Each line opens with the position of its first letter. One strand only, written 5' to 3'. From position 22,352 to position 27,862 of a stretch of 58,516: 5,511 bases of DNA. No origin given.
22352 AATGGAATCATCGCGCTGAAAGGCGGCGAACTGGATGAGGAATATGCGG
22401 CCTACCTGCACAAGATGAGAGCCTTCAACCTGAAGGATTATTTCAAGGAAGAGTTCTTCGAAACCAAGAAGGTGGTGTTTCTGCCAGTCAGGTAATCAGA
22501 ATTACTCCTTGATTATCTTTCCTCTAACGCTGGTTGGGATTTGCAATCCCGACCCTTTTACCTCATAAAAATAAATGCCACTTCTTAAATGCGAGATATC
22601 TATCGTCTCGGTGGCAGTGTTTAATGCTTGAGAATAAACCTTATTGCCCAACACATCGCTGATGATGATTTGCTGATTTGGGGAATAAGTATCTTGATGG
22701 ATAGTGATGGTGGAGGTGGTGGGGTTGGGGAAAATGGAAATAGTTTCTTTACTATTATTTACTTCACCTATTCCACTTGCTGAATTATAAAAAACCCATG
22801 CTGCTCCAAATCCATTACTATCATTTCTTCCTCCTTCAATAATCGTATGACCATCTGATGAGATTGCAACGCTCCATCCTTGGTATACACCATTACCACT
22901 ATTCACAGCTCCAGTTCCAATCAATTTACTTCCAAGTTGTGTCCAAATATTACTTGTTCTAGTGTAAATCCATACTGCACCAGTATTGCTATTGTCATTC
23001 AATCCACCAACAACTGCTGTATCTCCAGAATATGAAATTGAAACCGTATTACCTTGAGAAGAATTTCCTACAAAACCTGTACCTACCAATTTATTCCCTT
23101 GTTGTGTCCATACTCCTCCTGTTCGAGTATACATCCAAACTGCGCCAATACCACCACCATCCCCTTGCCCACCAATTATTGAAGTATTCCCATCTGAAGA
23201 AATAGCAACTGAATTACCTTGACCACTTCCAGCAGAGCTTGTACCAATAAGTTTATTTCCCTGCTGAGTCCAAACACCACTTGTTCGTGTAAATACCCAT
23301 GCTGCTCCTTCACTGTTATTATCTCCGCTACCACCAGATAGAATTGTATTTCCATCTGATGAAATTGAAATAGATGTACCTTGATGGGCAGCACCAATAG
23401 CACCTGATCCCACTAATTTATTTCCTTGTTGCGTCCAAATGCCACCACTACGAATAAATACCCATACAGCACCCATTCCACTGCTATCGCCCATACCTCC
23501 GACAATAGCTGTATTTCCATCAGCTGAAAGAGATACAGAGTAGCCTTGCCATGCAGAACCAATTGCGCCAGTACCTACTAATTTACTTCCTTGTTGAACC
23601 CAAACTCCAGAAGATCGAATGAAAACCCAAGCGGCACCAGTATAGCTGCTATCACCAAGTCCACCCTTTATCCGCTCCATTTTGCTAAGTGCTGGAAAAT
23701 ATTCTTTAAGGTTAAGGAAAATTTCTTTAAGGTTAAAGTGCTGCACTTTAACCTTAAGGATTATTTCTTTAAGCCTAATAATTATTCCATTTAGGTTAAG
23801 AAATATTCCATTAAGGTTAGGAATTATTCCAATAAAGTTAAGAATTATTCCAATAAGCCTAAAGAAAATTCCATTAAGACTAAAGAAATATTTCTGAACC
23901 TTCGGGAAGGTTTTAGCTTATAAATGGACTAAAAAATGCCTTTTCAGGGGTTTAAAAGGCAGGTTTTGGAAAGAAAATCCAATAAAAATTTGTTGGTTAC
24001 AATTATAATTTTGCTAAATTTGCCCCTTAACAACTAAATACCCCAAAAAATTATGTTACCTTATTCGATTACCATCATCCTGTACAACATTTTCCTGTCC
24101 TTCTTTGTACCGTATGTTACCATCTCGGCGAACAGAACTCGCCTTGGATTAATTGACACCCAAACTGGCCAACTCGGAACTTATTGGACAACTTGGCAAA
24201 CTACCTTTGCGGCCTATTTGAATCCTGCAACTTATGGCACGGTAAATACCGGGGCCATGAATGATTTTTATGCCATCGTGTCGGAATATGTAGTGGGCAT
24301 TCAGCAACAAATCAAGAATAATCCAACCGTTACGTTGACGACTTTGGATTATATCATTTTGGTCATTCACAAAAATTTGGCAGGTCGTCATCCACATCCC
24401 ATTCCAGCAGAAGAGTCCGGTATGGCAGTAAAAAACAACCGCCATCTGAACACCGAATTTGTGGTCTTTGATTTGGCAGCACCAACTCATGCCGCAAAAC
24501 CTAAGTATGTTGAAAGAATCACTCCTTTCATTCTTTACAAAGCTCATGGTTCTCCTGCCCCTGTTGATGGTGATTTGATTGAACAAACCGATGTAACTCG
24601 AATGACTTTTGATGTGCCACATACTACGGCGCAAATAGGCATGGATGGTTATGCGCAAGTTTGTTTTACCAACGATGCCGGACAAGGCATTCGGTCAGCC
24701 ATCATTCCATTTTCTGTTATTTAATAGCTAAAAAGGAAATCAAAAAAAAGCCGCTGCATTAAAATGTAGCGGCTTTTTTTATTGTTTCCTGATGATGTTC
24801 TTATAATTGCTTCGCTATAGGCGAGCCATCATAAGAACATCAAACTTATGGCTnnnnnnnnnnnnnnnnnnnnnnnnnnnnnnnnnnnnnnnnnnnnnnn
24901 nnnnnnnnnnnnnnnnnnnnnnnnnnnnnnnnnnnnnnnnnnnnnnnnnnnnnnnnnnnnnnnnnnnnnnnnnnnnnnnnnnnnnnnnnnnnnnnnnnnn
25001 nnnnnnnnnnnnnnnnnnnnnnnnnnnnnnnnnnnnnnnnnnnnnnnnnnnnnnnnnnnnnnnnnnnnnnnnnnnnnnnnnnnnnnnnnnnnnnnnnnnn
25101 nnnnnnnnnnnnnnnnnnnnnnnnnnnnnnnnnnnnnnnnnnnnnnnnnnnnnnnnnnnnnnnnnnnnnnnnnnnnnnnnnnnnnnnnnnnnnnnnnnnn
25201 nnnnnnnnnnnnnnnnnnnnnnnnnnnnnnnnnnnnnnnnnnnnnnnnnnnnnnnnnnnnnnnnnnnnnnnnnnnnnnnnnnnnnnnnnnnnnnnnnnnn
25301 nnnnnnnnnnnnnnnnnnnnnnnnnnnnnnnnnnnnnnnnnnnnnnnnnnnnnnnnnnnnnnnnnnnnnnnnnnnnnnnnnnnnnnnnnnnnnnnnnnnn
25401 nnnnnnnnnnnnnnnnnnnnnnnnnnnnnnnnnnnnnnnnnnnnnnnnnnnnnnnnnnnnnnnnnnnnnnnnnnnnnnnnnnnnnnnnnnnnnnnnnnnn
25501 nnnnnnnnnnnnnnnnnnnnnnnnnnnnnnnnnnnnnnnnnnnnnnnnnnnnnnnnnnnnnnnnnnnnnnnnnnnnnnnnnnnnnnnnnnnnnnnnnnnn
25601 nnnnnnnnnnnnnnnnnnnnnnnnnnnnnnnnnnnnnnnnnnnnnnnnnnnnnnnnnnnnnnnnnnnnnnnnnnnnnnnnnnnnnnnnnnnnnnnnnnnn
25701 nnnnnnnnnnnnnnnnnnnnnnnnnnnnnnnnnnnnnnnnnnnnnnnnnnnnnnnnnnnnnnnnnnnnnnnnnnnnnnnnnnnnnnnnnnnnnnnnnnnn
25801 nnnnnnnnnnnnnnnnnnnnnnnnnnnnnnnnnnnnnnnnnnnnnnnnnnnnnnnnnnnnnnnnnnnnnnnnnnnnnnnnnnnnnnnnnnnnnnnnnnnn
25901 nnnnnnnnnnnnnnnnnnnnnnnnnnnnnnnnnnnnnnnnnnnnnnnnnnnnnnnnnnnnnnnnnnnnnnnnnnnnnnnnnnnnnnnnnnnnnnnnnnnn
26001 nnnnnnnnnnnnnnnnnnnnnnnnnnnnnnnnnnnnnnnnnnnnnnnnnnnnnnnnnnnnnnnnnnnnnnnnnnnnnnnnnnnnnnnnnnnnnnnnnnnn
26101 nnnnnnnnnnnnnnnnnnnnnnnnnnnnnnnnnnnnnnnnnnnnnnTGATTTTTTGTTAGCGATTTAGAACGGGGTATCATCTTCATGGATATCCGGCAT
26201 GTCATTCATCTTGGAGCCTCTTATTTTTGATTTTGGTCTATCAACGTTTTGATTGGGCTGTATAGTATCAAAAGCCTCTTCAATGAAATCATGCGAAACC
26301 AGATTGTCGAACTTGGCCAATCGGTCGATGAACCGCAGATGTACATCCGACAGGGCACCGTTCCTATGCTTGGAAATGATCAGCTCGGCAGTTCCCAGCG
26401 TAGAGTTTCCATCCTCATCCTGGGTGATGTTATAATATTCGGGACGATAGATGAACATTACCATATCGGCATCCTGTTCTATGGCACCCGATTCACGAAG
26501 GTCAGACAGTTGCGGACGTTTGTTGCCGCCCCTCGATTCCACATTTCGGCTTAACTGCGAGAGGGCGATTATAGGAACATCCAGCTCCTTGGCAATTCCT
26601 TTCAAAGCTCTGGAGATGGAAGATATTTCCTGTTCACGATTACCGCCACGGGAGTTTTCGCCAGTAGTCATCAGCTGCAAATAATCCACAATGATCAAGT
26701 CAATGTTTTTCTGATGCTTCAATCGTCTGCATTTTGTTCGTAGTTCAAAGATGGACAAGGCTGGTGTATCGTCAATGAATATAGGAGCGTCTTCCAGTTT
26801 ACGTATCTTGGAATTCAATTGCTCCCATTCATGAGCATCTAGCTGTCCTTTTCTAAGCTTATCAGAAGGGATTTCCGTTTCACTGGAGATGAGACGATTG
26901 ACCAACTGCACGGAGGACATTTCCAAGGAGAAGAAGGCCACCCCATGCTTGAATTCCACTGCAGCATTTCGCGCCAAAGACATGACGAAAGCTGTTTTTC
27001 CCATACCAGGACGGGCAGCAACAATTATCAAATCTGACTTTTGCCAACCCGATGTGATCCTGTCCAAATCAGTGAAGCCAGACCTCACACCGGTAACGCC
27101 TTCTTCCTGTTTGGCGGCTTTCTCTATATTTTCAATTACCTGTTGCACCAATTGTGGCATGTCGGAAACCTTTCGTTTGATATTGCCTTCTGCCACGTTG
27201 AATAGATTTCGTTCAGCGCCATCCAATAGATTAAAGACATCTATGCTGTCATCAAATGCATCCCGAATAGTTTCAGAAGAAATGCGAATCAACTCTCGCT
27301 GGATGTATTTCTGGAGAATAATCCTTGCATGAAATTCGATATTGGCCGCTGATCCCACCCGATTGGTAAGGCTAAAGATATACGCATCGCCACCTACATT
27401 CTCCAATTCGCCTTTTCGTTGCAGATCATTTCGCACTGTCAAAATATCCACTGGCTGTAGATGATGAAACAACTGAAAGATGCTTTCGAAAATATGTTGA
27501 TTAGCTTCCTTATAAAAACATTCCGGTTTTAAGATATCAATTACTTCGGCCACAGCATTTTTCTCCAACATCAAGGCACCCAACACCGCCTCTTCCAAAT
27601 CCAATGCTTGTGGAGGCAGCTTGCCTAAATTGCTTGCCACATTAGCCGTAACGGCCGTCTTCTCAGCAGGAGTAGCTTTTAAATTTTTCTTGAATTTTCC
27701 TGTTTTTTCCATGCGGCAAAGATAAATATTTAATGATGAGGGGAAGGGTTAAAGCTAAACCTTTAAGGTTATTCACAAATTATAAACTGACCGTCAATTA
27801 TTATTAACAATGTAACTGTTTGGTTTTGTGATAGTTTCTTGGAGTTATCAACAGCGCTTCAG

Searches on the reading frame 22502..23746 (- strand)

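Call 73: search_protein_families(library=pfam, proteins=[window:22502-23746:-], max_evalue=0.0001)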
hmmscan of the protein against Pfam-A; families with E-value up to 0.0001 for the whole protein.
window:22502-23746:- (414 aa): 2 families
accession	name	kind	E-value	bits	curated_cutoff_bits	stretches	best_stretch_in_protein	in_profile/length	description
PF18962.6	Por_Secre_tail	-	2.1e-13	50.8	27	1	338-400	1-66/75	Secretion system C-terminal sorting domain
PF14312.12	FG-GAP_2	-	3.9e-07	30.6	23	0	236-261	21-49/49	FG-GAP repeat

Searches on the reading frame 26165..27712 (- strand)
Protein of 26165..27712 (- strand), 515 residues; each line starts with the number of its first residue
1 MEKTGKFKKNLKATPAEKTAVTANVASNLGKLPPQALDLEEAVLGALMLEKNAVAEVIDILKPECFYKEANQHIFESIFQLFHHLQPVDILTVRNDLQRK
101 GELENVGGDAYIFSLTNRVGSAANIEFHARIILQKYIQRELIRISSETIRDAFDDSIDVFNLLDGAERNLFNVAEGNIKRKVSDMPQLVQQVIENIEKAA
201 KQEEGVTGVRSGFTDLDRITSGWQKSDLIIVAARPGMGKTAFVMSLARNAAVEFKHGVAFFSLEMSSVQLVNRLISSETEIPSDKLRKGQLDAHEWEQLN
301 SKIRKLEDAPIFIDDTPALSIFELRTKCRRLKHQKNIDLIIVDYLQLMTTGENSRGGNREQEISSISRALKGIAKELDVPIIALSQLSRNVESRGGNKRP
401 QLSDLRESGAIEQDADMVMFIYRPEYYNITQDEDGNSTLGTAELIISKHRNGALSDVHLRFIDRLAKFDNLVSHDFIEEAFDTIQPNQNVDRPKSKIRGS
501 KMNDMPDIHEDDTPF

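Call 74: search_protein_families(library=pfam, proteins=[window:26165-27712:-], max_evalue=0.0001)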
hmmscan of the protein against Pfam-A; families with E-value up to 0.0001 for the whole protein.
window:26165-27712:- (515 aa): 4 families
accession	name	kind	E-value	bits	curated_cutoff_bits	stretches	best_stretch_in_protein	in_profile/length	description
PF03796.21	DnaB_C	-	2.5e-111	371.5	27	1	208-470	1-255/255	DnaB-like helicase C terminal domain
PF00772.26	DnaB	-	1.3e-30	106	23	1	33-133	2-102/103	DnaB-like helicase N terminal domain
PF13481.12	AAA_25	-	2.8e-11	43.8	27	1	216-387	22-190/195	AAA domain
PF06745.19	ATPase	-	4.5e-06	26.6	26.6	1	209-355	1-137/231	KaiC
